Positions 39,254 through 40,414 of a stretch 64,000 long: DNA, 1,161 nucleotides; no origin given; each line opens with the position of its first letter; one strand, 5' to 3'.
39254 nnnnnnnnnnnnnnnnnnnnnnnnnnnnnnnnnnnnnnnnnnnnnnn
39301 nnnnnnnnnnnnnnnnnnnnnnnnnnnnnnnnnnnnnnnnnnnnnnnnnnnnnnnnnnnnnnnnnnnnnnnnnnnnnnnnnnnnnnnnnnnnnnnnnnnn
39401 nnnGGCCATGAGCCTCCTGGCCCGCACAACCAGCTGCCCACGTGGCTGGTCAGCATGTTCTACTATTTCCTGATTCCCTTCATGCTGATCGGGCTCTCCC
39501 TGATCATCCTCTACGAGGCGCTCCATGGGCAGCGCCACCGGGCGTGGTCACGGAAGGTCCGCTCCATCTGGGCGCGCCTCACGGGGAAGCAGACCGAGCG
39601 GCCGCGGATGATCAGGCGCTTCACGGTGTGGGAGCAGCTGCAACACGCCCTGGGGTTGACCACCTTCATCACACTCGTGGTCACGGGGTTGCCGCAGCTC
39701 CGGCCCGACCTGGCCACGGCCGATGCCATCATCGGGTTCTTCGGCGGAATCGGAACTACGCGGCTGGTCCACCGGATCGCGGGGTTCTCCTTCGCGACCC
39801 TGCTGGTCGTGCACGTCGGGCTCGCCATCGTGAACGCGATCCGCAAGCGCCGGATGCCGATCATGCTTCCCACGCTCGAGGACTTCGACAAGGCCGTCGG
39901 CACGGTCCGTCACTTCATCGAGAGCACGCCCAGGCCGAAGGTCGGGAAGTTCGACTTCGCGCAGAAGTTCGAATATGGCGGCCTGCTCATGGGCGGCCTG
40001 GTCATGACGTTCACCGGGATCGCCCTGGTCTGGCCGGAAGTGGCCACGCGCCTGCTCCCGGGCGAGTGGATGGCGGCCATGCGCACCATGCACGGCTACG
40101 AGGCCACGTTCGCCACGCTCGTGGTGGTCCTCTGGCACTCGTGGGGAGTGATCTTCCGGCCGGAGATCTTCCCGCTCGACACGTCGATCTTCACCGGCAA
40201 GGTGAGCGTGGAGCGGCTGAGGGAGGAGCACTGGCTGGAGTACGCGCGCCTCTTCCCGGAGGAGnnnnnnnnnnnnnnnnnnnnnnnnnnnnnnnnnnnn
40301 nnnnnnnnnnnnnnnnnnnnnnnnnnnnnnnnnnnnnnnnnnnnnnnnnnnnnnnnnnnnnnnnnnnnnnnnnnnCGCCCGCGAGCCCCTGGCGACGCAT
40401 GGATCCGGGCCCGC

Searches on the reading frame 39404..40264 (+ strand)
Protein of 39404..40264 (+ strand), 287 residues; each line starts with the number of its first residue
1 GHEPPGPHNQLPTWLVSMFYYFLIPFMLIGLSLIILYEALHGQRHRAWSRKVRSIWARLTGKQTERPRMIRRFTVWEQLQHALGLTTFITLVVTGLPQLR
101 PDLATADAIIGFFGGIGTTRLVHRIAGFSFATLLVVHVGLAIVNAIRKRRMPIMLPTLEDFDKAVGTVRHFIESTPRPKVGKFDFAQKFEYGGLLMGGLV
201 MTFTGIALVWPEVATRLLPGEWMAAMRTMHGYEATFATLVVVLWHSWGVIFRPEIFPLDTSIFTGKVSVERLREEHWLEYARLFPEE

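Call 57: find_homologous_proteins(query=window:39404-40264:+, max_evalue=0.00001)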
Query seq(287 aa) (287 aa): 163 proteins with E <= 0.00001 among 1841 candidates; the best 120 are listed.
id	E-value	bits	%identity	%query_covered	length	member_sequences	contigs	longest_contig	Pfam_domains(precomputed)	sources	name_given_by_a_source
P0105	3.8e-102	360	59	99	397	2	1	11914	PF01292.27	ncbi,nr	ncbi:MAG: cytochrome b/b6 domain-containing protein [Gemmatimonadetes bacterium]|nr:cytochrome b/b6 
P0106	2.4e-99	350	56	100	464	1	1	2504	PF09699.16,PF14537.12,PF01292.27,PF14522.12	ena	-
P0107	6.3e-99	349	55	100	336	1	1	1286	PF01292.27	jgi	jgi:cytochrome b subunit of formate dehydrogenase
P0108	2.2e-96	341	55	100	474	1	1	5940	PF14537.12,PF01292.27,PF14522.12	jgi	jgi:cytochrome b subunit of formate dehydrogenase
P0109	6.1e-96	339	56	100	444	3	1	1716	PF01292.27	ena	-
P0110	1.0e-95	339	54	100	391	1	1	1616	PF01292.27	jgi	-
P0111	1.2e-95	338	55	100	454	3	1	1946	PF01292.27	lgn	-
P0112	4.2e-95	337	54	100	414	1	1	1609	PF09699.16,PF01292.27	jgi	-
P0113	6.7e-95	336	57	99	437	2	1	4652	PF14537.12,PF01292.27,PF22113.2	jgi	jgi:cytochrome b subunit of formate dehydrogenase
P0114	7.6e-94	332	54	99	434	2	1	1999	PF09699.16,PF14537.12,PF01292.27,PF14522.12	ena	-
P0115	2.9e-93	331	54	100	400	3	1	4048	PF01292.27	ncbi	ncbi:MAG: cytochrome b/b6 domain-containing protein, partial [Gemmatimonadota bacterium]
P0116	3.3e-93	330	55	94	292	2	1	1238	PF01292.27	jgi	jgi:formate dehydrogenase subunit gamma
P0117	3.3e-90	320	53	100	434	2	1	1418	PF09699.16,PF01292.27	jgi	jgi:cytochrome b subunit of formate dehydrogenase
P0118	1.2e-89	319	53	94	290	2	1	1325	PF01292.27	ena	-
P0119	7.3e-89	316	53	100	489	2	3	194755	PF14537.12,PF01292.27,PF14522.12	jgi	jgi:cytochrome b subunit of formate dehydrogenase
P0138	1.6e-54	203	45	78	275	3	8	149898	PF01292.27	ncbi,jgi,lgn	jgi:formate dehydrogenase subunit gamma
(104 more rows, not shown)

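Call 58: find_encoding_contigs(protein=P0138, flank=7000, max_places=4)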
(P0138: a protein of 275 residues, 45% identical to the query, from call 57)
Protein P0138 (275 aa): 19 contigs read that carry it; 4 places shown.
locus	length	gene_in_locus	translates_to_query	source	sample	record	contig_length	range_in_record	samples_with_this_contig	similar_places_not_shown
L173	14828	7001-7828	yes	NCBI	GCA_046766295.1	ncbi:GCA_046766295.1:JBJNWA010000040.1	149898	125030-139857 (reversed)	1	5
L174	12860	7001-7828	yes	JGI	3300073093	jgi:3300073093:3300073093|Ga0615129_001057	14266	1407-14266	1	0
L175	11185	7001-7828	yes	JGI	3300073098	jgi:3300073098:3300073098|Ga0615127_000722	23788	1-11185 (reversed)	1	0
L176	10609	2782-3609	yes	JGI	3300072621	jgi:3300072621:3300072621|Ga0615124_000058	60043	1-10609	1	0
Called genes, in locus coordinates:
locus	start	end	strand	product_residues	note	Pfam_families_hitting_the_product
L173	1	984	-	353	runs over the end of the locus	PF10263:SprT-like, PF10979:DUF2786, PF23771:DUF7168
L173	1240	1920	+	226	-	-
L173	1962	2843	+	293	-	PF23023:Anti-Pycsar_Apyc1, PF00753:Lactamase_B, PF12706:Lactamase_B_2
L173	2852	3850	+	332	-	-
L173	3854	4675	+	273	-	PF07730:HisKA_3, PF13581:HATPase_c_2 (weak), PF02518:HATPase_c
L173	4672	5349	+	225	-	PF00072:Response_reg, PF00196:GerE, PF04545:Sigma70_r4 (weak), PF08281:Sigma70_r4_2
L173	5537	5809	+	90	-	-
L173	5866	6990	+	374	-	PF14522:Cytochrome_C7 (faint), PF02085:Cytochrom_CIII (faint), PF09699:Paired_CXXCH_1 (faint), PF14537:Cytochrom_c3_2 (weak)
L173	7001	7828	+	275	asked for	PF01292:Ni_hydr_CYTB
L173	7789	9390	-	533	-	PF00009:GTP_EFTU, PF01926:MMR_HSR1 (faint), PF22042:EF-G_D2, PF03144:GTP_EFTU_D2, PF16658:RF3_C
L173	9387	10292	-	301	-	PF01040:UbiA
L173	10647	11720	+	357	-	-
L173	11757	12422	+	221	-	PF00881:Nitroreductase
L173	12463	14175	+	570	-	PF03712:Cu2_monoox_C (weak)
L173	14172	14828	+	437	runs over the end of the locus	-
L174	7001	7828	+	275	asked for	PF01292:Ni_hydr_CYTB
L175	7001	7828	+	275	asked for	PF01292:Ni_hydr_CYTB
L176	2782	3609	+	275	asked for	PF01292:Ni_hydr_CYTB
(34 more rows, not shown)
